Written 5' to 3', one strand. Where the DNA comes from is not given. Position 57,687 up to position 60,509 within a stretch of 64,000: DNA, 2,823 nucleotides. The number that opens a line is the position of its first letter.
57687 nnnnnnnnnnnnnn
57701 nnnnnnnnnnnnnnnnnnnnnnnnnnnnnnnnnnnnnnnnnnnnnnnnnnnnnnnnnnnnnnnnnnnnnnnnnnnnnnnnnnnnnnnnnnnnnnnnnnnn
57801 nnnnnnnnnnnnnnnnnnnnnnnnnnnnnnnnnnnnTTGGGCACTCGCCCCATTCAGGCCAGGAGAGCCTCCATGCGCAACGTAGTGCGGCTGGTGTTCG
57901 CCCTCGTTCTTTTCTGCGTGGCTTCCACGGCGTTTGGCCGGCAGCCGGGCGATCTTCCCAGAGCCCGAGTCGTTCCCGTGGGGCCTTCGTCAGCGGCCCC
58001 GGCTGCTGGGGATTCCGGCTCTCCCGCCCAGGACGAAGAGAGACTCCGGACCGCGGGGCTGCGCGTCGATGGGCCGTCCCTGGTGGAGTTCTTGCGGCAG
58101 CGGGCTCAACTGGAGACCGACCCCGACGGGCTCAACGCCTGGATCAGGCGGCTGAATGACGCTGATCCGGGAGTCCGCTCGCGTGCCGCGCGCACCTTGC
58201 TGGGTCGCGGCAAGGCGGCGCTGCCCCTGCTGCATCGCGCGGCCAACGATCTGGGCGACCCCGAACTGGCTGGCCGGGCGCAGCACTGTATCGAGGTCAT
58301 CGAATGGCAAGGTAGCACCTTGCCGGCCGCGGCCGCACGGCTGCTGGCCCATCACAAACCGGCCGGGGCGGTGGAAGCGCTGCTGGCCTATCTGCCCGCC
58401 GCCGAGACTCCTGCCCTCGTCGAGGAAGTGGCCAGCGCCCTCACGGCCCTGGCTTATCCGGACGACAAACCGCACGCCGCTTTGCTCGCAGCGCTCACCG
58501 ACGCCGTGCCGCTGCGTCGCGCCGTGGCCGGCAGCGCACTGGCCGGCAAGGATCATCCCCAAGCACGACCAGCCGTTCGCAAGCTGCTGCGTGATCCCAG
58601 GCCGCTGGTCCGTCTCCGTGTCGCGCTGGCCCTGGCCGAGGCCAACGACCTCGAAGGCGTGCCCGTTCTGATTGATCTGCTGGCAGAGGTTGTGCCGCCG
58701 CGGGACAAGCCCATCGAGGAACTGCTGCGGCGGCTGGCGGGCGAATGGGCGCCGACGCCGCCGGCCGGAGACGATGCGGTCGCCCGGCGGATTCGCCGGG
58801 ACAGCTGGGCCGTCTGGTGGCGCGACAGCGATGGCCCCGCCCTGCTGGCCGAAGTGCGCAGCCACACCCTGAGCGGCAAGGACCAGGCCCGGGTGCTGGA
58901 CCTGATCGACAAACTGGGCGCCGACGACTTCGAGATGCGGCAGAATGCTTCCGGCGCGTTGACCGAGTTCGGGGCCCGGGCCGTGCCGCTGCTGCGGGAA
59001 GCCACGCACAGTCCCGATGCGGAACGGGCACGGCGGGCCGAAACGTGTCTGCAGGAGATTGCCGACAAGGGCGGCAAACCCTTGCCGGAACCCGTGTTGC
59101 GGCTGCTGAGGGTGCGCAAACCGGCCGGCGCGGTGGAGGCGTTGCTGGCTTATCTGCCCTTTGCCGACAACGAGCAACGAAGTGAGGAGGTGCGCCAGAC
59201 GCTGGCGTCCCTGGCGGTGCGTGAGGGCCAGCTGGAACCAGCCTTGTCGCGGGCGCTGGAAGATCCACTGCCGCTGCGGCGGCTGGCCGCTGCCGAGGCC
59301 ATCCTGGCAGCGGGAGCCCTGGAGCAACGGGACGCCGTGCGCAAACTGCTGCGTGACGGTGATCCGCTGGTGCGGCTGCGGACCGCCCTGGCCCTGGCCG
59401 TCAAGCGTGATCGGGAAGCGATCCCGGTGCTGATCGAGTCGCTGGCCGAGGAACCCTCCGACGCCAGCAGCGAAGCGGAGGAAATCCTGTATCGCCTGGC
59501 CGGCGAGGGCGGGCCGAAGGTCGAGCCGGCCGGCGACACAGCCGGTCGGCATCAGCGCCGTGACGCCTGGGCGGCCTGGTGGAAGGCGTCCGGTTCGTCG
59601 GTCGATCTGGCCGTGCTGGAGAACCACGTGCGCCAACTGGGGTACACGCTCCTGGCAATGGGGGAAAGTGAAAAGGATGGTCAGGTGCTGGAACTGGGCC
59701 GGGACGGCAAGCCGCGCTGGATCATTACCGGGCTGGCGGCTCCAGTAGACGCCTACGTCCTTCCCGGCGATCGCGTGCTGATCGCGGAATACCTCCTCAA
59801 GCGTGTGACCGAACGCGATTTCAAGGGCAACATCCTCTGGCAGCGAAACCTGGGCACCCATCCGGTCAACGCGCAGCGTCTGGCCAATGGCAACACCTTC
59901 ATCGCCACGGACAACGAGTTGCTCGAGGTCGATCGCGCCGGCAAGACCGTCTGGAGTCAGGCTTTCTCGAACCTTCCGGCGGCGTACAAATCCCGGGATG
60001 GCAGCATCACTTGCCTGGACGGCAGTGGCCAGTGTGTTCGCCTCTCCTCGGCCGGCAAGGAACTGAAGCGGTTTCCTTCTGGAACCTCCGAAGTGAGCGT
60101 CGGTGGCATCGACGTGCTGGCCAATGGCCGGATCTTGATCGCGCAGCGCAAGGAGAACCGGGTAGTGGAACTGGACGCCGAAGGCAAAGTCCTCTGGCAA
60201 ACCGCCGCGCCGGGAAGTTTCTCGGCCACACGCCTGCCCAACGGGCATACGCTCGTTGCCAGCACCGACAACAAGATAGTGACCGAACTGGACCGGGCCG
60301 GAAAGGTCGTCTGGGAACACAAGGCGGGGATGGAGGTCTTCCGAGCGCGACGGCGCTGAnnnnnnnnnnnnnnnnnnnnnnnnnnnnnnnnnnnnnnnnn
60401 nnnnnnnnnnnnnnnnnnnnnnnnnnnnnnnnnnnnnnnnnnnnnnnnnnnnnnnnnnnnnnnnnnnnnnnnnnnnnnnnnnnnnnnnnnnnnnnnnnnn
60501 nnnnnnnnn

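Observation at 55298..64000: Tandem array of at least four secreted HEAT-repeat + beta-propeller paralogs with conserved spacers and decaying copies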

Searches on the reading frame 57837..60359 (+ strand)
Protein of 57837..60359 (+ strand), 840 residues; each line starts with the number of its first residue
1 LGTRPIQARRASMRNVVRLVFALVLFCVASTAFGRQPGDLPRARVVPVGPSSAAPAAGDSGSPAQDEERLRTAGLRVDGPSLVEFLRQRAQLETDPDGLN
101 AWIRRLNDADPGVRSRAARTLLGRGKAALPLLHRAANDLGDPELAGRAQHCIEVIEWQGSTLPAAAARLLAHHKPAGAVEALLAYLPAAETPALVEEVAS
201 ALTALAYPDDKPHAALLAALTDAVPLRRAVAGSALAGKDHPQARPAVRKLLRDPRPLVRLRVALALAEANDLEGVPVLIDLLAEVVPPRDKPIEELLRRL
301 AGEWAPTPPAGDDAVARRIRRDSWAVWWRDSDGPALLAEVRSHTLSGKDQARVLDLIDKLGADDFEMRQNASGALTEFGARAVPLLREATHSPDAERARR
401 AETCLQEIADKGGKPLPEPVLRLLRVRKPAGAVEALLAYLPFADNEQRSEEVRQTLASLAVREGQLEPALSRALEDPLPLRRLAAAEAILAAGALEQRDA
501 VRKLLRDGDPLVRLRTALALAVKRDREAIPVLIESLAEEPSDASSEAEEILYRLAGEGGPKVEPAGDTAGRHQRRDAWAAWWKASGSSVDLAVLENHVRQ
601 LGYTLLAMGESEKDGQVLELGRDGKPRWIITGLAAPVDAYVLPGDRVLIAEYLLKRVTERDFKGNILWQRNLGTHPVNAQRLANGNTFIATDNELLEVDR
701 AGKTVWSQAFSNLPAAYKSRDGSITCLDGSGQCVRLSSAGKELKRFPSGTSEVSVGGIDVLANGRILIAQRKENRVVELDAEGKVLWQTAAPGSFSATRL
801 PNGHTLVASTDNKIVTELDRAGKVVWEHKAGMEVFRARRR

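Call 10: search_protein_families(library=pfam, proteins=[window:57873-60356:+], max_evalue=0.01)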
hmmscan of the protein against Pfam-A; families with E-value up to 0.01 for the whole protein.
window:57873-60356:+ (828 aa): 7 families
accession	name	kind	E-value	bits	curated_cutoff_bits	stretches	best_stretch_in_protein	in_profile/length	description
PF13646.12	HEAT_2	-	1.7e-25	89.5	27.7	3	203-272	3-73/88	HEAT repeats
PF13360.13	PQQ_2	-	7e-13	49.2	27.6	1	710-819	3-102/233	Outer membrane protein assembly factor BamB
PF14269.12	Arylsulfotran_2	-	1.5e-06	28.2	27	0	785-818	267-300/301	Arylsulfotransferase (ASST)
PF02985.28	HEAT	-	4.3e-06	26.9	23.5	0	233-256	3-26/31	HEAT repeat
PF05935.17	Arylsulfotrans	-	0.0004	20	24.2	0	745-809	54-134/374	Arylsulfotransferase (ASST)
PF22701.2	Mala_s_1-like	-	0.00045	20.5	27.5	1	670-810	48-160/195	Mal s 1 allergenic protein-like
PF13570.13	Beta-prop_ACSF4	-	0.0022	17.9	133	0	711-823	65-178/329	Beta-alanine-activating enzyme, beta-propeller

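Call 11: search_protein_families(library=ncbifam, proteins=[window:57873-60356:+], max_evalue=0.01)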
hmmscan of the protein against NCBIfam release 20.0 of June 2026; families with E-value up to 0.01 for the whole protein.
window:57873-60356:+ (828 aa): 4 families
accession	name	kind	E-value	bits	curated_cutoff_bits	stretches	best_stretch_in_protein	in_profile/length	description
TIGR03300.1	assembly_YfgL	equivalog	2.8e-07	29.5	285.2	1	708-823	64-178/377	outer membrane protein assembly factor BamB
TIGR02270.1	TIGR02270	subfamily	1.1e-05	24.7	206.8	1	165-256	54-142/410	TIGR02270 family protein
NF045915.1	PhycobilmeDegNblB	equivalog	0.0014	18.2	300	0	187-264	120-195/214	phycobilisome degradation protein NblB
NF010374.0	PRK13800.1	equivalog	0.0053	15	1196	0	439-545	762-869/898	fumarate reductase/succinate dehydrogenase flavoprotein subunit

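Call 12: find_encoding_contigs(protein=window:57873-60359:+, flank=10000, max_places=10)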
Protein window:57873-60359:+ (828 aa): no gene with exactly this product is on record in the collection.

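Call 13: find_encoding_contigs(protein=window:57837-60359:+, flank=10000, max_places=10)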
Protein window:57837-60359:+ (840 aa): no gene with exactly this product is on record in the collection.

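Call 15: find_related_loci(query=window:57873-60356:+, collection=genome_contigs, flank=10000)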
Query window:57873-60356:+ (828 aa) in genome_contigs; peptide patterns used: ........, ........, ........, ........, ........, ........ (x = any residue, [..] = any of these).
80 stretches matched a pattern; 28 encode a relative of the query (tblastn E <= 1e-3); 26 distinct loci.
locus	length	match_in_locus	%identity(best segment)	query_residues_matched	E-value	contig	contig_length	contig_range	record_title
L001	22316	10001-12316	50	54-823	0e+0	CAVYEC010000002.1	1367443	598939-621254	MAG: uncultured Planctomycetota bacterium isolate MFD09603.bin.2.111 genome assembly, contig: contig_16864, whole genome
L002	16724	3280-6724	48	53-828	0e+0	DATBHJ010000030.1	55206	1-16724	MAG TPA_asm: Gemmataceae bacterium isolate SMAG_U3862 k141_2845287, whole genome shotgun sequence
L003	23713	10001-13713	49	53-816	0e+0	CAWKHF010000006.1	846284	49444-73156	MAG: uncultured Planctomycetota bacterium isolate MFD09603.bin.2.73 genome assembly, contig: contig_18064, whole genome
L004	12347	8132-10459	47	54-828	0e+0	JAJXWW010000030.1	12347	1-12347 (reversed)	MAG: Planctomycetota bacterium isolate BP6.bin110 NODE_8538_length_12347_cov_3.054419, whole genome shotgun sequence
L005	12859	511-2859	46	43-823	0e+0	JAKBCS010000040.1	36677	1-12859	MAG: Planctomycetota bacterium isolate ZJ7.bin48 NODE_897_length_36677_cov_8.951874, whole genome shotgun sequence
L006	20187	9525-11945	48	29-828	0e+0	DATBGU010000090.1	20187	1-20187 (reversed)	MAG TPA_asm: Gemmataceae bacterium isolate SMAG_U3846 k141_4009368, whole genome shotgun sequence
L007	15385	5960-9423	49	54-828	0e+0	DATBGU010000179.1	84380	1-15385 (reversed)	MAG TPA_asm: Gemmataceae bacterium isolate SMAG_U3846 k141_5320721, whole genome shotgun sequence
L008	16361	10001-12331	49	54-828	0e+0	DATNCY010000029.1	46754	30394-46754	MAG TPA_asm: Gemmataceae bacterium isolate SMAG_U11228 k141_3480428, whole genome shotgun sequence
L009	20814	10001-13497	48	44-822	0e+0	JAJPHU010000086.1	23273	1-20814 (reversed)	MAG: Planctomycetota bacterium isolate Centralia_MAG_199 k107_18508410, whole genome shotgun sequence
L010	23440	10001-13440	44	36-828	2e-180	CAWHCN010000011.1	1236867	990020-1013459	MAG: uncultured Planctomycetota bacterium isolate MFD00731.bin.2.201 genome assembly, contig: contig_32939, whole genome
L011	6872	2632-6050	42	4-828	2e-171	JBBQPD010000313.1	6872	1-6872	MAG: Gemmatales bacterium isolate Co_metawrap_129 Cmw_129_k141_19992156_length_6872_cov_8.2552, whole genome shotgun seq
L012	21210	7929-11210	45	54-828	2e-180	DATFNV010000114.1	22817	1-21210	MAG TPA_asm: Gemmataceae bacterium isolate SMAG_U9260 k141_383505, whole genome shotgun sequence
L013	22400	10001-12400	43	41-828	0e+0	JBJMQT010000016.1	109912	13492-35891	MAG: Gemmataceae bacterium isolate H3_18_all_fractions_metab_conc_21_57_12 k255_937405, whole genome shotgun sequence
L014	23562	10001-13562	42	15-817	5e-166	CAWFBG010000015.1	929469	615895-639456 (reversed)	MAG: uncultured Planctomycetaceae bacterium isolate MFD09286.bin.1.1 genome assembly, contig: contig_34536, whole genome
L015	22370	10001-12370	42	34-817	2e-161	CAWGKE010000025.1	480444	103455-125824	MAG: uncultured Planctomycetaceae bacterium isolate MFD05705.bin.2.110 genome assembly, contig: contig_8944, whole genom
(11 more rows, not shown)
